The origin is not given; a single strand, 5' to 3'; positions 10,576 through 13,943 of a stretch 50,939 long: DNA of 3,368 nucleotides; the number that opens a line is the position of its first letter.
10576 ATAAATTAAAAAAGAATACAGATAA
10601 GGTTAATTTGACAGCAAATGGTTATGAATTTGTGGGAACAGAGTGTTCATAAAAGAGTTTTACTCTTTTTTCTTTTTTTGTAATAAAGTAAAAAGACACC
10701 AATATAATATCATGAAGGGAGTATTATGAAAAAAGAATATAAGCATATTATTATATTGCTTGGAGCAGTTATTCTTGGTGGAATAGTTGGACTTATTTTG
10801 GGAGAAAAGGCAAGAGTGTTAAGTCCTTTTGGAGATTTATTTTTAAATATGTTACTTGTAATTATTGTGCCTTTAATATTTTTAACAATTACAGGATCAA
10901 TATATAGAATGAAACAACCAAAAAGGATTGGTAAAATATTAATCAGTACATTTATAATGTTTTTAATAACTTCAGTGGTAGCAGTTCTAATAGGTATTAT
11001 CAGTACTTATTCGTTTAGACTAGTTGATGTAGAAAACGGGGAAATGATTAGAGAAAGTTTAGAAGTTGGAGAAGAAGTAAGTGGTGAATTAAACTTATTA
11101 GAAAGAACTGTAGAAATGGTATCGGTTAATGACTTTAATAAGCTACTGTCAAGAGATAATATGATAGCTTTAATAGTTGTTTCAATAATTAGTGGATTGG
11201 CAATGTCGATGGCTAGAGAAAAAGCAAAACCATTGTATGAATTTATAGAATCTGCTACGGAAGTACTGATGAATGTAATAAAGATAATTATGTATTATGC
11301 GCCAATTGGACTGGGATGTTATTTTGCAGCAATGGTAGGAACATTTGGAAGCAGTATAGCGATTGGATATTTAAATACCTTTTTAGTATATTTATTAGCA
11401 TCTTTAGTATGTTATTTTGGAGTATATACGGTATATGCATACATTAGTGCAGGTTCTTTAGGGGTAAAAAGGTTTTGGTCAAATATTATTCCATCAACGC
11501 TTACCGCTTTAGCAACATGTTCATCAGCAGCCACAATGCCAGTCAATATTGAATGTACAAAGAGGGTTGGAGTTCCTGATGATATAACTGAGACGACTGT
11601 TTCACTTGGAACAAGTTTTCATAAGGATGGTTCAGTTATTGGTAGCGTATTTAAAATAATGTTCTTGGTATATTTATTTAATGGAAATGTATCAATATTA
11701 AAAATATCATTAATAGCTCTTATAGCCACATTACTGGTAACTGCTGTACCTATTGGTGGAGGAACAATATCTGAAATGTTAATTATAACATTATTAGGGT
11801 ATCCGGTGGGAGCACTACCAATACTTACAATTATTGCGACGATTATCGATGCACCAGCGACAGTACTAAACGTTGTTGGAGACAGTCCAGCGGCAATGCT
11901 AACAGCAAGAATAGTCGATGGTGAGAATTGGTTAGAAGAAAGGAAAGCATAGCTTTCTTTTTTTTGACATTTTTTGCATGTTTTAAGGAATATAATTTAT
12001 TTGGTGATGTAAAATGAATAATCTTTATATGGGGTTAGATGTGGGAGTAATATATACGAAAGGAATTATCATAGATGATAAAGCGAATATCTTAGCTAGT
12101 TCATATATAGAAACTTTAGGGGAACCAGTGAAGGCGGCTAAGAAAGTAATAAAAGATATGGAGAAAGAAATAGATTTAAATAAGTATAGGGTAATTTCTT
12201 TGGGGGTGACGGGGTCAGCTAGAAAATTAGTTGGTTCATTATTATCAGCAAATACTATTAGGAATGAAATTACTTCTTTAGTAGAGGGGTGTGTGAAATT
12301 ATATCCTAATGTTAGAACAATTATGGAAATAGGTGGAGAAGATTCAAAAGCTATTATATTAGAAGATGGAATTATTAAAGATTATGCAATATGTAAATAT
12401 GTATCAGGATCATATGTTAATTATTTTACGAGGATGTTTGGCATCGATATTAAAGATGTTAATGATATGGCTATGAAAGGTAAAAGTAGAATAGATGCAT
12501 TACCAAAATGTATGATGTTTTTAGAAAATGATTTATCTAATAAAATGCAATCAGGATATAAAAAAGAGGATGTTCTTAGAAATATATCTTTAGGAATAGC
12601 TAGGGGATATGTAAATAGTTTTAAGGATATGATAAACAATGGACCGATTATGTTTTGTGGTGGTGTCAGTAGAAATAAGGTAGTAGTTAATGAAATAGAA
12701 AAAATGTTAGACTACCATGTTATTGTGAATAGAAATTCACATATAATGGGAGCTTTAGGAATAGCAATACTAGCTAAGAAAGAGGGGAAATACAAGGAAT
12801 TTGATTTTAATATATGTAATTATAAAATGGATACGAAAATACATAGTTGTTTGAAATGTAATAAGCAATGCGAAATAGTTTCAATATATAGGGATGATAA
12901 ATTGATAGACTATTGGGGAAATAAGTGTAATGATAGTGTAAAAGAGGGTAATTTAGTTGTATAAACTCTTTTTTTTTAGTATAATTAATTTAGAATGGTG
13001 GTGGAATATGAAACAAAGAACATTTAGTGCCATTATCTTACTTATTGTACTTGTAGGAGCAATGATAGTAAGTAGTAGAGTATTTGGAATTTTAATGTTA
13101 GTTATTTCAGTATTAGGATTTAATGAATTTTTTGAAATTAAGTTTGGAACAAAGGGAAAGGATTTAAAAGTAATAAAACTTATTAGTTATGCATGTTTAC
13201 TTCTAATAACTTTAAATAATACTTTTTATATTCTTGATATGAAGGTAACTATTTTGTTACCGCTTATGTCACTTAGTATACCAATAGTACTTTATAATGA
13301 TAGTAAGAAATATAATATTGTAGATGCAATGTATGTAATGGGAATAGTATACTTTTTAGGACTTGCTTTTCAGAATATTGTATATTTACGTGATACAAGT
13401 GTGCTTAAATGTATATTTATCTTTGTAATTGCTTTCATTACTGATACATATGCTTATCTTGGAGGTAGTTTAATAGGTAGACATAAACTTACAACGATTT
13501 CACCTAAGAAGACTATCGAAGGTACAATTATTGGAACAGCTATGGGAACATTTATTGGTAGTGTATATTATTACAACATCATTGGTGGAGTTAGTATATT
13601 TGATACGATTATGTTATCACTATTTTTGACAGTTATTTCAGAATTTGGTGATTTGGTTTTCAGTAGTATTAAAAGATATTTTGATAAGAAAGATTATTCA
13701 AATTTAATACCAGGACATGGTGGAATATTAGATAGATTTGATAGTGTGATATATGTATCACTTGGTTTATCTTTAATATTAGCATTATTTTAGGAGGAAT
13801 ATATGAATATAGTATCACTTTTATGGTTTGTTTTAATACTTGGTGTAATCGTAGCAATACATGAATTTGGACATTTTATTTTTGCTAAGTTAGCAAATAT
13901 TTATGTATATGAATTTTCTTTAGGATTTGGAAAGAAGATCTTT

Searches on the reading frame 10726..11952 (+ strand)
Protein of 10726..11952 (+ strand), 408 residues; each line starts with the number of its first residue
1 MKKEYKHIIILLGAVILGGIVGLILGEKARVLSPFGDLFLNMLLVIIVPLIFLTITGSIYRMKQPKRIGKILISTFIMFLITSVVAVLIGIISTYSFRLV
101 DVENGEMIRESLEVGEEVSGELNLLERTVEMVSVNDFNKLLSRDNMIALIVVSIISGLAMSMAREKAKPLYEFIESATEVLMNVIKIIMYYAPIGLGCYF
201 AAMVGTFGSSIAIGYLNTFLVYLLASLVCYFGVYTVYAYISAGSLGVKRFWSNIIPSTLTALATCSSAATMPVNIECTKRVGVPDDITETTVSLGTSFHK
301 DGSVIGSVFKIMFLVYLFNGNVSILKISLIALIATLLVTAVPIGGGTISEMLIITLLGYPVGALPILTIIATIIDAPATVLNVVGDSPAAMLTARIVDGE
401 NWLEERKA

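Call 37: search_protein_families(library=pfam, proteins=[window:10726-11952:+])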
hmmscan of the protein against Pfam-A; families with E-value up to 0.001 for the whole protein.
window:10726-11952:+ (408 aa): 2 families
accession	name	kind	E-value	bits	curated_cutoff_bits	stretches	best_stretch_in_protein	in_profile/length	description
PF00375.23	SDF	-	1.5e-85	288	27.9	1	11-395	5-386/387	Sodium:dicarboxylate symporter family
PF12822.12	ECF_trnsprt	-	0.00057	20.4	30.7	1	7-95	31-128/169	ECF transporter, substrate-specific component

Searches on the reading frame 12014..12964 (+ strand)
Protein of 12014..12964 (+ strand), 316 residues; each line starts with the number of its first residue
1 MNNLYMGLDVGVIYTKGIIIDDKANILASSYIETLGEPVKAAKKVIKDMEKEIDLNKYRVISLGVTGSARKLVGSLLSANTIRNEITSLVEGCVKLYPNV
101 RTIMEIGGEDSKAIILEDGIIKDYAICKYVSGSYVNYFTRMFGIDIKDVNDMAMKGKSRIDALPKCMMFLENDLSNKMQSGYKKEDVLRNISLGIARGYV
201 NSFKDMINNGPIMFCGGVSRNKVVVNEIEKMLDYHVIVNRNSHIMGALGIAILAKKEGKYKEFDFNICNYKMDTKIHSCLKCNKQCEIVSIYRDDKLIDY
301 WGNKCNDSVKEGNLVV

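Call 98: search_protein_families(library=pfam, proteins=[window:12014-12964:+])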
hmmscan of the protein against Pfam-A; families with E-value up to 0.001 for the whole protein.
window:12014-12964:+ (316 aa): 2 families
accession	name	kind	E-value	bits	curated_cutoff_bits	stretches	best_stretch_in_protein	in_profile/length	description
PF01869.26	BcrAD_BadFG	-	4.3e-31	108.9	31.5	1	7-254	2-271/271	BadF/BadG/BcrA/BcrD ATPase family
PF00480.26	ROK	-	0.00024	21.2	22.9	0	5-83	1-82/294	ROK family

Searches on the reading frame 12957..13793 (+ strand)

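Call 99: search_protein_families(library=pfam, proteins=[window:12957-13793:+])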
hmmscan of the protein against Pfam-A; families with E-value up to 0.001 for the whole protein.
window:12957-13793:+ (278 aa): 1 family
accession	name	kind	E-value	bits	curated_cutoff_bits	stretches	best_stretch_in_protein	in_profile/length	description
PF01148.25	CTP_transf_1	-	5.2e-48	164.6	24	1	19-277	1-263/264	Cytidylyltransferase family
